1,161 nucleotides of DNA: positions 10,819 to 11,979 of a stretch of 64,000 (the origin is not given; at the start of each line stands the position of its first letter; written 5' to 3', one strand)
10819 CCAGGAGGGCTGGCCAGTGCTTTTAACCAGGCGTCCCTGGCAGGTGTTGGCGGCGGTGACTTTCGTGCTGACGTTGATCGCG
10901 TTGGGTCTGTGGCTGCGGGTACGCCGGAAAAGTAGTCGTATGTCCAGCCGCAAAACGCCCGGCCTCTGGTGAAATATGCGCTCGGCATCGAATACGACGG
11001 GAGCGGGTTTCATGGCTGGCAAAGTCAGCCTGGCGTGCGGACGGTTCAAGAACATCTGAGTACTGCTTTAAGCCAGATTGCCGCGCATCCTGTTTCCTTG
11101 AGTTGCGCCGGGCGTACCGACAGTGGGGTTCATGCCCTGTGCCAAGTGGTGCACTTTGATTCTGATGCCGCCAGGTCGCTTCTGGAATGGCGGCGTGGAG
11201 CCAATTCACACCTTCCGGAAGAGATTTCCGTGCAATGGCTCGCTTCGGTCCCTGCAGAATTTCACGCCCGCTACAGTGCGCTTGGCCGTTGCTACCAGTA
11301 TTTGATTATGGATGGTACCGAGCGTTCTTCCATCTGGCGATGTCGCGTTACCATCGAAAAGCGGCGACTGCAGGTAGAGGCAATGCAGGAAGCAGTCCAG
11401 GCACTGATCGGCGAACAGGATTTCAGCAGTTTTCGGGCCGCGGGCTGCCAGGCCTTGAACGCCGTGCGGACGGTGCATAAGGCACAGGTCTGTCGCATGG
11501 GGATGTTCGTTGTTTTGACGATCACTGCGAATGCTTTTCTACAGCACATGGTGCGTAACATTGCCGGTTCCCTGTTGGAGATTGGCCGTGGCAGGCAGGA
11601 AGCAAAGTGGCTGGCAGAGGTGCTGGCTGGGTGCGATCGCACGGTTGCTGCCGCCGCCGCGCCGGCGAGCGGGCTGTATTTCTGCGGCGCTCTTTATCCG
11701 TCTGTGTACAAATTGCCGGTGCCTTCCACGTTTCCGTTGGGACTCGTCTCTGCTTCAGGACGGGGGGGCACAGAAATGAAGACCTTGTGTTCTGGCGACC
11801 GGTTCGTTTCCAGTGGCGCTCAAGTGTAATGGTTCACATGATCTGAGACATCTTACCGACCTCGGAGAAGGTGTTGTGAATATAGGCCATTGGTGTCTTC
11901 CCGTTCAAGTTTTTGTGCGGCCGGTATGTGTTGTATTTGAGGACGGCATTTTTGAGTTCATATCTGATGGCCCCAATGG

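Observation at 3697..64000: Recurrent tandem amplification of gene-boundary segments: eleven loci in 64 kb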

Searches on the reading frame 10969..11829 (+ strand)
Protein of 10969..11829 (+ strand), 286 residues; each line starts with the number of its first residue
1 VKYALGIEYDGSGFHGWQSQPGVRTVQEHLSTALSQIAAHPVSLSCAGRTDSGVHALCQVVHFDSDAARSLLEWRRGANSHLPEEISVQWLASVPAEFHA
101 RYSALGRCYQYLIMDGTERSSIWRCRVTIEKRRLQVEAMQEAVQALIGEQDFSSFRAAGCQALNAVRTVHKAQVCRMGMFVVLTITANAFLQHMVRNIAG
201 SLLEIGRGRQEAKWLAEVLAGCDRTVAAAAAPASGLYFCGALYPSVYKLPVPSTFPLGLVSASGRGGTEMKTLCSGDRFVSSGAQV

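Call 10: search_protein_families(library=ncbifam, proteins=[window:10969-11829:+])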
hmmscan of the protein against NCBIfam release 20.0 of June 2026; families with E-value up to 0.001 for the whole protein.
window:10969-11829:+ (286 aa): 2 families
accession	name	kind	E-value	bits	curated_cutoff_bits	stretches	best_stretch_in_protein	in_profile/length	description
TIGR00071.1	hisT_truA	equivalog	4.6e-62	209.7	142.85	1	3-237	3-227/228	tRNA pseudouridine(38-40) synthase TruA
NF000622.1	PRK00021.3-3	equivalog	4.3e-35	121.5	308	1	5-233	3-215/265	tRNA pseudouridine(38-40) synthase TruA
